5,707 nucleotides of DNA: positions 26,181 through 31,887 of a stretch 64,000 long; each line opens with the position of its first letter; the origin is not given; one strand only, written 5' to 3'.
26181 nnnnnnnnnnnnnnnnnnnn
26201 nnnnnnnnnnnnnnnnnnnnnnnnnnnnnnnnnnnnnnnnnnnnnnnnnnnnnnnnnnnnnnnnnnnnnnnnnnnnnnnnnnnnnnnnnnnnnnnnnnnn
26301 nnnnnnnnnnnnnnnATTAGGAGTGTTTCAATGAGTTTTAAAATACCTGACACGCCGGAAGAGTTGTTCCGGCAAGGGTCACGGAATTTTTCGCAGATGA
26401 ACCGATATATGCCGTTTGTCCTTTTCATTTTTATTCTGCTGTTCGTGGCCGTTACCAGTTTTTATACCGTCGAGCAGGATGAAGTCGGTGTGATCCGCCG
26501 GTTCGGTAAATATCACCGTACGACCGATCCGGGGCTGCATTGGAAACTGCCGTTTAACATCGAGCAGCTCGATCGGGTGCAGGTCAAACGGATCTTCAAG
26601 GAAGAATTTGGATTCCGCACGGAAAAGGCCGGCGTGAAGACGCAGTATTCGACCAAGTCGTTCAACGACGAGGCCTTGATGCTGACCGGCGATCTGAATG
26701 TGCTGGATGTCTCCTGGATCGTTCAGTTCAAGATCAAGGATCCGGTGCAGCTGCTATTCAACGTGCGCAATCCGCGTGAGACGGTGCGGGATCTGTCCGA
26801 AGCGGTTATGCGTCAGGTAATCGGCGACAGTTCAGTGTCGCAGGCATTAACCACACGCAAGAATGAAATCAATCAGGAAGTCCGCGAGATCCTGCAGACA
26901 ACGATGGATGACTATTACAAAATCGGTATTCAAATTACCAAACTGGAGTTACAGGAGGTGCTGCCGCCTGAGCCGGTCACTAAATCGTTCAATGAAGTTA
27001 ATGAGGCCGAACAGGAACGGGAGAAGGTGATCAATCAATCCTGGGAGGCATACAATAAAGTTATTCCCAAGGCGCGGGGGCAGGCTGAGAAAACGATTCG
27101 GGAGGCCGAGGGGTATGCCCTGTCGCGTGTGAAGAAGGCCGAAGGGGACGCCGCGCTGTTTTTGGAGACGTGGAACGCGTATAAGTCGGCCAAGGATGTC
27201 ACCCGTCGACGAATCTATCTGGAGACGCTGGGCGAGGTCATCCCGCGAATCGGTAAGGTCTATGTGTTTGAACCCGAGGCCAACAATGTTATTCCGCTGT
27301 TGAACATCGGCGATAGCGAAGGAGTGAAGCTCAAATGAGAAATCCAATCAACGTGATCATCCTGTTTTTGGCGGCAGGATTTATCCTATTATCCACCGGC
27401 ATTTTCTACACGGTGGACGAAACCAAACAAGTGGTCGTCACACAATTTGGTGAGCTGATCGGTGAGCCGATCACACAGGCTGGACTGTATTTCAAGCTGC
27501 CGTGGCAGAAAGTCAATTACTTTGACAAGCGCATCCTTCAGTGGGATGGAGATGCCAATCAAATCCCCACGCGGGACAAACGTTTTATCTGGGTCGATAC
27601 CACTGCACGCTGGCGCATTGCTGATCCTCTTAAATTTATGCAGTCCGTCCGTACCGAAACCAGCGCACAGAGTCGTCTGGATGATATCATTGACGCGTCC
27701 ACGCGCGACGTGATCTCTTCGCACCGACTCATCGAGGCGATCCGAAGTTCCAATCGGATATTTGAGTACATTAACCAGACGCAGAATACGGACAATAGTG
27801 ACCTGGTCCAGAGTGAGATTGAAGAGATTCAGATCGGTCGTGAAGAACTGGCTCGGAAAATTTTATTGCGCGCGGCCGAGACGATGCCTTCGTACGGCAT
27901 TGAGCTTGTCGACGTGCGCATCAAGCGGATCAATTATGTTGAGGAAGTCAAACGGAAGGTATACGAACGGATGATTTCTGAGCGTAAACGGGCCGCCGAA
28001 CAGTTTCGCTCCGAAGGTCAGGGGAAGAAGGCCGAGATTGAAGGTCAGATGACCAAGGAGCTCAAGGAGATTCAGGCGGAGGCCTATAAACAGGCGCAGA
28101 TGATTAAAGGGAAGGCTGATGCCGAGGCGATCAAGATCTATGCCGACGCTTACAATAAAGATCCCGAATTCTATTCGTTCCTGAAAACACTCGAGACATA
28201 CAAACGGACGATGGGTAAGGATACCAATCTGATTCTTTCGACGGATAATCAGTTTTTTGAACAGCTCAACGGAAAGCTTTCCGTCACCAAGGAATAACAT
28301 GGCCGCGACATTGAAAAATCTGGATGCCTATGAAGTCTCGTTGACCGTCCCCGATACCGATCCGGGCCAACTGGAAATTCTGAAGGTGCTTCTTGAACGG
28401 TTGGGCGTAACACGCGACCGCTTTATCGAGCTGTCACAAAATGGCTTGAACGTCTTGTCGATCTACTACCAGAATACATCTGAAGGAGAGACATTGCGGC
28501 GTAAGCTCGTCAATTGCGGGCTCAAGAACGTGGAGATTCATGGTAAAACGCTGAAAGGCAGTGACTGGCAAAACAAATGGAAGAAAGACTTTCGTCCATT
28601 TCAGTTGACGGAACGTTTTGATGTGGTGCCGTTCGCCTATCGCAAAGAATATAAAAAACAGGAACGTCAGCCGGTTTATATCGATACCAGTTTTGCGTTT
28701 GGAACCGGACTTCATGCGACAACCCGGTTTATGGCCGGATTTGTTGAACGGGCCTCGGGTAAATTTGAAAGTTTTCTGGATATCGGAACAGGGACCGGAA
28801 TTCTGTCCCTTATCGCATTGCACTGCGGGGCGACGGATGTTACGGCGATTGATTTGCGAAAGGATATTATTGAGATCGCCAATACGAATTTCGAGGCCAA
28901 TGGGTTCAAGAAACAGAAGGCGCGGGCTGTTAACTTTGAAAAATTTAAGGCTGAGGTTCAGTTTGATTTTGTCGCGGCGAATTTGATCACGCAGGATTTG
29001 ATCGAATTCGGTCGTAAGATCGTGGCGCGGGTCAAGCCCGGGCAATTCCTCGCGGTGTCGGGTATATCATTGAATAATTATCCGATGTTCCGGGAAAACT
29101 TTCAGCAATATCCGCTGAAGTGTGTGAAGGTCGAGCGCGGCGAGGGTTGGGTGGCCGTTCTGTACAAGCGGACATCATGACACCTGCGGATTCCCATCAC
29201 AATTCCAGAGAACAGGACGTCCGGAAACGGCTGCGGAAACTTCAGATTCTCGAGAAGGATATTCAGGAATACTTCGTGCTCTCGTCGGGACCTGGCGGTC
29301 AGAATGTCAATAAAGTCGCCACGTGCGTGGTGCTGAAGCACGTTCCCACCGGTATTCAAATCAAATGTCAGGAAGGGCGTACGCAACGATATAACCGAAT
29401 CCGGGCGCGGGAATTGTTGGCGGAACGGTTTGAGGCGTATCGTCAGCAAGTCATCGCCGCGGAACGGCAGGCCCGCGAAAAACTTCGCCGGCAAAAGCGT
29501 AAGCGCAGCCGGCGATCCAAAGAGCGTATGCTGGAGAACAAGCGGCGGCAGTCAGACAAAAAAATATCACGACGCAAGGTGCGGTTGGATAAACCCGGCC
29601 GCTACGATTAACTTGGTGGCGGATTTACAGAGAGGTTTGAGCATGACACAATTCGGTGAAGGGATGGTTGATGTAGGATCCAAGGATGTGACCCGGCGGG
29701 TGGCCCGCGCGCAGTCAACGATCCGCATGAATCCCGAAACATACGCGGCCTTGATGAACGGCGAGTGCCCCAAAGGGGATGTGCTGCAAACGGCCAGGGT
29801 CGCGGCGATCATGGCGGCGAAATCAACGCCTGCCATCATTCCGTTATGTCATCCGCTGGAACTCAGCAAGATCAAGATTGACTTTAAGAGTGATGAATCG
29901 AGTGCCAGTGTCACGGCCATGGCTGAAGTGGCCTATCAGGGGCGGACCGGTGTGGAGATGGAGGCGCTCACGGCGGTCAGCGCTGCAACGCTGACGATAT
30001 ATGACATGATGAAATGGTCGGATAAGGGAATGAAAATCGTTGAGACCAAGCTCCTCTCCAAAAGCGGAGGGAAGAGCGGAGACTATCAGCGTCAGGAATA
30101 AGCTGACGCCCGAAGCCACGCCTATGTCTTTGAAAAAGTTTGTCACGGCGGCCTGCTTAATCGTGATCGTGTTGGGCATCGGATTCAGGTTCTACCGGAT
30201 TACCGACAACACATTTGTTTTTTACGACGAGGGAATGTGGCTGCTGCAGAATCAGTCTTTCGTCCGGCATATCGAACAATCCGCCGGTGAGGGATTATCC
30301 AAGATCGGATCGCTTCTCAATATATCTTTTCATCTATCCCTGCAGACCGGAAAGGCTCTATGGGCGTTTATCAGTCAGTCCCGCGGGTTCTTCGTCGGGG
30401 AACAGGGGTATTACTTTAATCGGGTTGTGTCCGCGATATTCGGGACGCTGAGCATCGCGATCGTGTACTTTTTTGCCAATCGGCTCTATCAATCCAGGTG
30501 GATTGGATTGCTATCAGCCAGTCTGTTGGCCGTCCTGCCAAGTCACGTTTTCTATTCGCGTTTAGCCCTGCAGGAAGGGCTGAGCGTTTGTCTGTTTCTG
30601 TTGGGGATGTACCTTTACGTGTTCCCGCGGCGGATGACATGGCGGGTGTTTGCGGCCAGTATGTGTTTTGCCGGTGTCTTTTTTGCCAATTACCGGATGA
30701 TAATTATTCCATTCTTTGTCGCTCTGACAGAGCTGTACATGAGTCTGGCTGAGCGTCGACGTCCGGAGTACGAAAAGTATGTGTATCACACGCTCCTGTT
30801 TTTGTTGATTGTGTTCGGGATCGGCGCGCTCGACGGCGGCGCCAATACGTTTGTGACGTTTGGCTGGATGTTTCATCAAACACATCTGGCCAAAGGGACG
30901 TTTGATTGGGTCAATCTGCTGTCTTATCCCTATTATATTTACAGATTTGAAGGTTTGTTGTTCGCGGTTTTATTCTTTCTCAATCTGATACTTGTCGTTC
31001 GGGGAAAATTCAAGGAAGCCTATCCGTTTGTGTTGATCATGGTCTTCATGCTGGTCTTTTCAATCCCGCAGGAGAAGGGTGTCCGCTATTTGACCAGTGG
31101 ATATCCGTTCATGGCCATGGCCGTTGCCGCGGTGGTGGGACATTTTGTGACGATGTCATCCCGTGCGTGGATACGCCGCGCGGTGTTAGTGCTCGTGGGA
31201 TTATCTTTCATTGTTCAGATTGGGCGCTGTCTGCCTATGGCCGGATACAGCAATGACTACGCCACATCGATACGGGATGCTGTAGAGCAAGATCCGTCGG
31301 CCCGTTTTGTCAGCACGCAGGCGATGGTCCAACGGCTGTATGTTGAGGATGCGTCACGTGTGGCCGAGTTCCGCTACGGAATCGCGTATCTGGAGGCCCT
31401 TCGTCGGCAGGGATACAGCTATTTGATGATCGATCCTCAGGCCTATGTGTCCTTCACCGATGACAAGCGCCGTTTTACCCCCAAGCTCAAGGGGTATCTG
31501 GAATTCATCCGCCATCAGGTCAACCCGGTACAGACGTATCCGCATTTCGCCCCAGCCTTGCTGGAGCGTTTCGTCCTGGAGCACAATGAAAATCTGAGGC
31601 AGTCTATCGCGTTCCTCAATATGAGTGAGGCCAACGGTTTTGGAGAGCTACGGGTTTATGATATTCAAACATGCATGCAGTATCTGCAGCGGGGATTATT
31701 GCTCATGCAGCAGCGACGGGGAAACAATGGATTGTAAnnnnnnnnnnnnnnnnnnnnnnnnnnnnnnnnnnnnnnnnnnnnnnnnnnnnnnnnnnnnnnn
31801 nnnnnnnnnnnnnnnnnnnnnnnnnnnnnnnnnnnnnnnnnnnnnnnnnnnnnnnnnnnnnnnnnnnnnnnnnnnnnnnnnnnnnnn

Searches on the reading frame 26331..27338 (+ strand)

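Call 58: search_protein_families(library=pfam, proteins=[window:26331-27338:+], max_evalue=0.00001)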
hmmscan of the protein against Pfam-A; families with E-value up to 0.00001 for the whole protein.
window:26331-27338:+ (335 aa): 1 family
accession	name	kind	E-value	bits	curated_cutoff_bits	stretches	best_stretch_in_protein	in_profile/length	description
PF01145.31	Band_7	-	9.9e-29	101.1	23.6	1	46-236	2-171/176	SPFH domain / Band 7 family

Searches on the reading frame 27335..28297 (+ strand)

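Call 58: search_protein_families(library=pfam, proteins=[window:27335-28297:+], max_evalue=0.00001)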
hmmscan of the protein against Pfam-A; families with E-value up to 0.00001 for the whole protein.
window:27335-28297:+ (320 aa): 1 family
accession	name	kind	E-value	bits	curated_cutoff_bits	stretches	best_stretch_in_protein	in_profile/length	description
PF01145.31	Band_7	-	6.1e-27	95.2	23.6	1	26-229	2-175/176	SPFH domain / Band 7 family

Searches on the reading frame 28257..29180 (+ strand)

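Call 58: search_protein_families(library=pfam, proteins=[window:28257-29180:+], max_evalue=0.00001)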
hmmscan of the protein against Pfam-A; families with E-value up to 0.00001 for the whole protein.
window:28257-29180:+ (307 aa): 6 families
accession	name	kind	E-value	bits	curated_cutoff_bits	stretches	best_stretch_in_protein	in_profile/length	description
PF06325.19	PrmA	-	3.7e-45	155.1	22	1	61-305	53-295/296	Ribosomal protein L11 methyltransferase (PrmA)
PF13649.12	Methyltransf_25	-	3.3e-09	37.8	27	1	174-262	2-96/97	Methyltransferase domain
PF13847.12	Methyltransf_31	-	2.1e-08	34.4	27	1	172-271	6-113/145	Methyltransferase domain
PF05175.20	MTS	-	5.7e-07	29.8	23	1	155-242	19-105/170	Methyltransferase small domain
PF08241.18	Methyltransf_11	-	2.8e-06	28.3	21.2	1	174-263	1-91/95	Methyltransferase domain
PF13489.12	Methyltransf_23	-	7.7e-06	26.2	27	0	155-243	5-89/164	Methyltransferase domain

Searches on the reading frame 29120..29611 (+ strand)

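Call 58: search_protein_families(library=pfam, proteins=[window:29120-29611:+], max_evalue=0.00001)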
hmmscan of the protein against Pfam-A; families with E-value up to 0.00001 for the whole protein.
window:29120-29611:+ (163 aa): 1 family
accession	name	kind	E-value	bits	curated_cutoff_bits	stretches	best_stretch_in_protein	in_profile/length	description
PF00472.26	RF-1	-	3.1e-23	82.4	35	1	41-148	5-113/116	RF-1 domain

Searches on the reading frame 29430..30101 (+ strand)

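Call 58: search_protein_families(library=pfam, proteins=[window:29430-30101:+], max_evalue=0.00001)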
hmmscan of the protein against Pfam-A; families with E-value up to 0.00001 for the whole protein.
window:29430-30101:+ (223 aa): 1 family
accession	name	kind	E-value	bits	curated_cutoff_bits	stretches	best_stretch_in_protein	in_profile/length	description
PF01967.27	MoaC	-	2.3e-53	180.3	27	1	79-214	1-136/136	MoaC family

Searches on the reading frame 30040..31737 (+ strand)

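Call 58: search_protein_families(library=pfam, proteins=[window:30040-31737:+], max_evalue=0.00001)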
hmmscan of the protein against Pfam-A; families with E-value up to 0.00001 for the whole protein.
window:30040-31737:+ (565 aa): 2 families
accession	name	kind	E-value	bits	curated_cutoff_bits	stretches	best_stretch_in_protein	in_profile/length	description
PF02366.24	PMT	-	6.2e-08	32.9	22.7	1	95-214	53-174/245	Dolichyl-phosphate-mannose-protein mannosyltransferase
PF13231.12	PMT_2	-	1.3e-07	32.4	26.1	1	128-259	25-154/160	Dolichyl-phosphate-mannose-protein mannosyltransferase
